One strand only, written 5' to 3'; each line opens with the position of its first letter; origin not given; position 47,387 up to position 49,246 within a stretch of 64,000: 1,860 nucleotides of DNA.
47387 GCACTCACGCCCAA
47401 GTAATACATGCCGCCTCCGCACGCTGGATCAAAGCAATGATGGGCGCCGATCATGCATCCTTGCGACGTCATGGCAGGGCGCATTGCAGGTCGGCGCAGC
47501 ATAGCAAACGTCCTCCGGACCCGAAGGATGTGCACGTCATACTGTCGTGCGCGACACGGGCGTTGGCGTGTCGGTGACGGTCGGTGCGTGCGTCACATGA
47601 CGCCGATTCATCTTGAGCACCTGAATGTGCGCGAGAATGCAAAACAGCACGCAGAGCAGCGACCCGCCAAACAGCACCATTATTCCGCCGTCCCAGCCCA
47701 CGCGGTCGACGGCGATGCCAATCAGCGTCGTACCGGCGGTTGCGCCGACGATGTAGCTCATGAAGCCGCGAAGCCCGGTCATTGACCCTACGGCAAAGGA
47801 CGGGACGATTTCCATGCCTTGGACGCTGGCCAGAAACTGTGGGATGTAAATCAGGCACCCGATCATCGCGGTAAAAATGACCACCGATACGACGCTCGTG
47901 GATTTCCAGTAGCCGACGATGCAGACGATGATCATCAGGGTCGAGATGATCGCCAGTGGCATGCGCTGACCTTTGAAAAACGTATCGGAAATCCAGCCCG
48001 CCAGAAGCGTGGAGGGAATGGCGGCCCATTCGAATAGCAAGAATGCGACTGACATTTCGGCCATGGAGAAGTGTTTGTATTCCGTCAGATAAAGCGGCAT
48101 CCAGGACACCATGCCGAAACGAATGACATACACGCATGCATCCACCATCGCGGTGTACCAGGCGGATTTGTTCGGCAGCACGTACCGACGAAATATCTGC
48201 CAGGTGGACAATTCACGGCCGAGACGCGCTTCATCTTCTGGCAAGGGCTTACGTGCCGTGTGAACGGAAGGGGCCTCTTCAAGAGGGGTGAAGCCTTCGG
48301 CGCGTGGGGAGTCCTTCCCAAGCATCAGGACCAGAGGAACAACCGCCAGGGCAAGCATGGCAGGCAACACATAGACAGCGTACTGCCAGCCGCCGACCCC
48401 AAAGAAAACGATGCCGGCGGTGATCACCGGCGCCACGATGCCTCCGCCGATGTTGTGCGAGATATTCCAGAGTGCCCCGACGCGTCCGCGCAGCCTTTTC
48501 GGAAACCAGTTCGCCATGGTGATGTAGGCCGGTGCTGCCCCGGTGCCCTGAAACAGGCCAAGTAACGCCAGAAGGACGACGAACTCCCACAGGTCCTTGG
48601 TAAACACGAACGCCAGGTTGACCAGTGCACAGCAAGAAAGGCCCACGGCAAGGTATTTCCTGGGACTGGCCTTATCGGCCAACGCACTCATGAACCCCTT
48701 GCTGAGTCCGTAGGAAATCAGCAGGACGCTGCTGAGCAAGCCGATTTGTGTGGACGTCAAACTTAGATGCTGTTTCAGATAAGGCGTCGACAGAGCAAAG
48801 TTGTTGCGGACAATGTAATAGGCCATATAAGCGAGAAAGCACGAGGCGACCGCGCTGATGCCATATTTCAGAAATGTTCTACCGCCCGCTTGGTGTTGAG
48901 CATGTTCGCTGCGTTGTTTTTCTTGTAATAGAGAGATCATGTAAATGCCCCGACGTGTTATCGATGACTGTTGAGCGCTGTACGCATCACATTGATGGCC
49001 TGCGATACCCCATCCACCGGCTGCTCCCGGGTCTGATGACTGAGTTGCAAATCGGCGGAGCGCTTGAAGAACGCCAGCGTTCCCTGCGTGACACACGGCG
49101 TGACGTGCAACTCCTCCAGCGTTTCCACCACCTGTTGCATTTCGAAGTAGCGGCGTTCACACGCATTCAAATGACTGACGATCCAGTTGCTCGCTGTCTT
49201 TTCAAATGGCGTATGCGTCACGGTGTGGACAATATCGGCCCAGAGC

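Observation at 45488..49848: Phosphonate cassette with a non-canonical gene set: candidate phosphonolactate catabolic pathway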

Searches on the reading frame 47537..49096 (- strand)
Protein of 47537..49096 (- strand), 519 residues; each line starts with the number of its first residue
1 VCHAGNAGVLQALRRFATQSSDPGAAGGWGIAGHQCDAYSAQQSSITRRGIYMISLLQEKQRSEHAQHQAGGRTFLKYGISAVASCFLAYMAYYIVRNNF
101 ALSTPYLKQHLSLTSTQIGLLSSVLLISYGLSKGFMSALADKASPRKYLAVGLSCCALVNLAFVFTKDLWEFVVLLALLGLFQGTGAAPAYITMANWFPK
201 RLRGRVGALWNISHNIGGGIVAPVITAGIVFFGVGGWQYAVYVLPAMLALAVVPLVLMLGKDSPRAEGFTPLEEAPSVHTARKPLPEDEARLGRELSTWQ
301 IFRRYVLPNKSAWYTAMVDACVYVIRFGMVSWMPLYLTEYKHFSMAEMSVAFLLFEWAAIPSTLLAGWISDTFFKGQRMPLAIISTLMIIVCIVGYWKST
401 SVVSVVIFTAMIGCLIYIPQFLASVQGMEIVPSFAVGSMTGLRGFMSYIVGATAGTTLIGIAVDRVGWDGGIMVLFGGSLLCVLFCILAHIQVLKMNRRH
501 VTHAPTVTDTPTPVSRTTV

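Call 4: search_protein_families(library=pfam, proteins=[window:47537-49096:-])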
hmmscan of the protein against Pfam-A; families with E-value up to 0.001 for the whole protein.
window:47537-49096:- (519 aa): 1 family
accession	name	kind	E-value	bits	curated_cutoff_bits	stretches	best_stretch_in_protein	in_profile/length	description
PF07690.21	MFS_1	-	4.3e-46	157.9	33.4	1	87-454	2-346/347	Major Facilitator Superfamily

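Call 5: search_protein_families(library=ncbifam, proteins=[window:47537-49096:-])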
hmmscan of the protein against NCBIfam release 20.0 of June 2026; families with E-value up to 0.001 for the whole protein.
window:47537-49096:- (519 aa): 16 families
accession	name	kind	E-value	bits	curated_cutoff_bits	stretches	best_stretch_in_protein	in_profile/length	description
NF047787.1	PhglyTportPgtP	equivalog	9.5e-193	641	750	1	53-500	1-447/451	phosphoglycerate transporter PgtP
TIGR00881.1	2A0104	subfamily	6.1e-113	377.7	407.75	1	87-471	1-378/379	phosphoglycerate transporter protein PgtP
TIGR00712.1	glpT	equivalog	3.6e-94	316.3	632.55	1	80-491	28-436/440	glycerol-3-phosphate transporter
NF008433.0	PRK11273.1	equivalog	7.2e-94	315.5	748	1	53-496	1-441/452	glycerol-3-phosphate transporter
NF007107.1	PRK09556.1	equivalog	3.2e-70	237.4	497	1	57-487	6-447/469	hexose-6-phosphate:phosphate antiporter UhpT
NF008661.1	PRK11663.1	subfamily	1.7e-58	198.7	564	1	54-479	2-420/439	MFS transporter family glucose-6-phosphate receptor UhpC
TIGR00893.1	2A0114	subfamily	1.4e-27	96.6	395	1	88-488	1-397/399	D-galactonate transporter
TIGR00895.1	2A0115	subfamily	3.1e-17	62.6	418.55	1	77-420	13-356/398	aromatic acid/H+ symport family MFS transporter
TIGR00886.1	2A0108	subfamily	1.6e-15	57.1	311.7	1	86-416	7-332/368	NarK family nitrate/nitrite MFS transporter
TIGR00880.1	2_A_01_02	superfamily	1.2e-07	32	131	1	123-257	1-136/141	multidrug resistance protein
NF053813.1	MFS_TcaB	equivalog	5.2e-06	25.4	475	1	100-258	25-179/396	putative multidrug effflux MFS transporter TcaB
NF052357.1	GlucTporGlcPStph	equivalog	9.7e-06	24.6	750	1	106-259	32-176/445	glucose transporter GlcP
NF008654.0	PRK11652.1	equivalog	1.3e-05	24.2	479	1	104-258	32-182/397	multidrug efflux MFS transporter EmrD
NF053517.1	HbztTptrPcaK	equivalog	8.7e-05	21.7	770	1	75-462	13-404/437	4-hydroxybenzoate transporter PcaK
TIGR02332.1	HpaX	equivalog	0.00028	20.2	615.4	1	87-264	14-193/412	4-hydroxyphenylacetate permease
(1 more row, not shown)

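Call 72: find_homologous_proteins(query=window:47537-48940:-)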
Query window:47537-48940:- (467 aa): 680 proteins with E <= 0.001 among 8000 candidates; the best 120 are listed.
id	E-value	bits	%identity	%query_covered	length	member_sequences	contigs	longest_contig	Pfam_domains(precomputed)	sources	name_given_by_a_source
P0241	1.3e-294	995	96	100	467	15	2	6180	PF07690.22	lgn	-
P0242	4.3e-236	802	80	96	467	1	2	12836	PF07690.22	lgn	-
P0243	3.5e-208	710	57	92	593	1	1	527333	PF00083.31,PF07690.22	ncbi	-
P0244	2.4e-165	569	56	96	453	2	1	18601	PF07690.22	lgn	-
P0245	8.2e-165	567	56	97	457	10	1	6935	PF07690.22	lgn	-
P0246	1.9e-164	566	57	94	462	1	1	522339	PF03137.27,PF07690.22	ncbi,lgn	ncbi:TPA: phosphoglycerate transporter PgtP [Serratia fonticola]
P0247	3.2e-164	565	57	94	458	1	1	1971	PF07690.22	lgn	-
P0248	3.2e-164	565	56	96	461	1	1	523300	PF07690.22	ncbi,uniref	ncbi:phosphoglycerate transporter PgtP [Kalamiella sp. sgz302252]|uniref:phosphoglycerate transporte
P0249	3.3e-164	565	55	98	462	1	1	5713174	PF07690.22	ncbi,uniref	ncbi:phosphoglycerate transporter PgtP [Serratia sp. L9]|uniref:phosphoglycerate transporter PgtP n=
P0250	3.3e-164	565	56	96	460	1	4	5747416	PF03137.27,PF07690.22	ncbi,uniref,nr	ncbi:phosphoglycerate transporter [Serratia fonticola]|uniref:phosphoglycerate transporter PgtP n=1 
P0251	3.6e-164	565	56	96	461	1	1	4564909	PF07690.22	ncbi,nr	ncbi:Phosphoglycerate transporter protein [Mixta theicola]|nr:phosphoglycerate transporter PgtP [Mix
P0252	3.9e-164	565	56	96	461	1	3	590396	PF07690.22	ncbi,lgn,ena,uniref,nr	ncbi:phosphoglycerate transporter PgtP [Mixta tenebrionis]|uniref:Phosphoglycerate transporter PgtP 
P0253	4.0e-164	565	55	97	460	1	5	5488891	PF03137.27,PF07690.22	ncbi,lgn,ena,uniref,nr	ncbi:phosphoglycerate transporter PgtP [Serratia fonticola]|uniref:phosphoglycerate transporter PgtP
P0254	4.4e-164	565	56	95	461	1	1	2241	PF07690.22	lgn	-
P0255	5.2e-164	565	57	95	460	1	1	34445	PF03137.27,PF07690.22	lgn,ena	-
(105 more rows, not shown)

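Call 73: find_encoding_contigs(protein=P0244, flank=6000, max_places=2)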
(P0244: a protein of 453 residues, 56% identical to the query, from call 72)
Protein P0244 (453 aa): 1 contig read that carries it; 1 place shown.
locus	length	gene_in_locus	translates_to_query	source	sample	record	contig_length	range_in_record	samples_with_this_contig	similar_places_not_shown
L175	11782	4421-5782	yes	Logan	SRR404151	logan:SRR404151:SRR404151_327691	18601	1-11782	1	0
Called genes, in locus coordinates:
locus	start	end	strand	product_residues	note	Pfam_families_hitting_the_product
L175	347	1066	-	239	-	PF04029:2-ph_phosp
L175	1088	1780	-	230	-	PF00072:Response_reg, PF00196:GerE, PF08281:Sigma70_r4_2 (weak)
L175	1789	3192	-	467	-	PF17203:sCache_3_2, PF00672:HAMP, PF07730:HisKA_3, PF02518:HATPase_c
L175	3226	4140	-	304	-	PF12974:Phosphonate-bd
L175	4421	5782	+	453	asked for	PF07690:MFS_1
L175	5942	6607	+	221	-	PF00072:Response_reg, PF00486:Trans_reg_C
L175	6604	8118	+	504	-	PF00672:HAMP, PF00512:HisKA, PF02518:HATPase_c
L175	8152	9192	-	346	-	PF06662:C5-epim_C (faint)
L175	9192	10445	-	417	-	PF13439:Glyco_transf_4 (weak), PF00534:Glycos_transf_1, PF13692:Glyco_trans_1_4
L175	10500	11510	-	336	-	PF04041:Glyco_hydro_130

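Call 74: find_encoding_contigs(protein=P0243, flank=6000, max_places=2)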
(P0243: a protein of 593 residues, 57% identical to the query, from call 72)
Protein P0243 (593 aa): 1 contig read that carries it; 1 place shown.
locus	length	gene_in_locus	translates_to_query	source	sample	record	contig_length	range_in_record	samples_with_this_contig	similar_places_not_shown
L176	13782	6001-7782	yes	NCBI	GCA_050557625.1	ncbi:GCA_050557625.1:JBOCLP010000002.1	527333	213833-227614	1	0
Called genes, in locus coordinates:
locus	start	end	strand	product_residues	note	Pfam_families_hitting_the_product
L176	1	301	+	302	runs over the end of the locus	PF00126:HTH_1, PF03466:LysR_substrate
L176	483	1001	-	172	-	PF04229:GrpB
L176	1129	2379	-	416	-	PF00072:Response_reg, PF00158:Sigma54_activat (weak), PF14532:Sigma54_activ_2, PF25601:AAA_lid_14, PF02954:HTH_8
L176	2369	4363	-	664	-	PF00672:HAMP (weak), PF00512:HisKA, PF02518:HATPase_c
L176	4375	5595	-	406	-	PF13531:SBP_bac_11, PF13416:SBP_bac_8, PF13343:SBP_bac_6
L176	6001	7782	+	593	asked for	PF00083:Sugar_tr (faint), PF07690:MFS_1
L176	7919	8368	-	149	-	PF04972:BON, PF01476:LysM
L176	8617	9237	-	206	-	PF01810:LysE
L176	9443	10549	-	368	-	PF02378:PTS_EIIC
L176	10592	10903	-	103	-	PF02302:PTS_IIB, PF25554:PTS_EIIB_BC_N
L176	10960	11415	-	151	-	PF00359:PTS_EIIA_2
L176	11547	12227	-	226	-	PF00834:Ribul_P_3_epim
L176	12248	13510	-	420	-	PF03611:EIIC-GAT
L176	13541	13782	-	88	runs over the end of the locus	PF02302:PTS_IIB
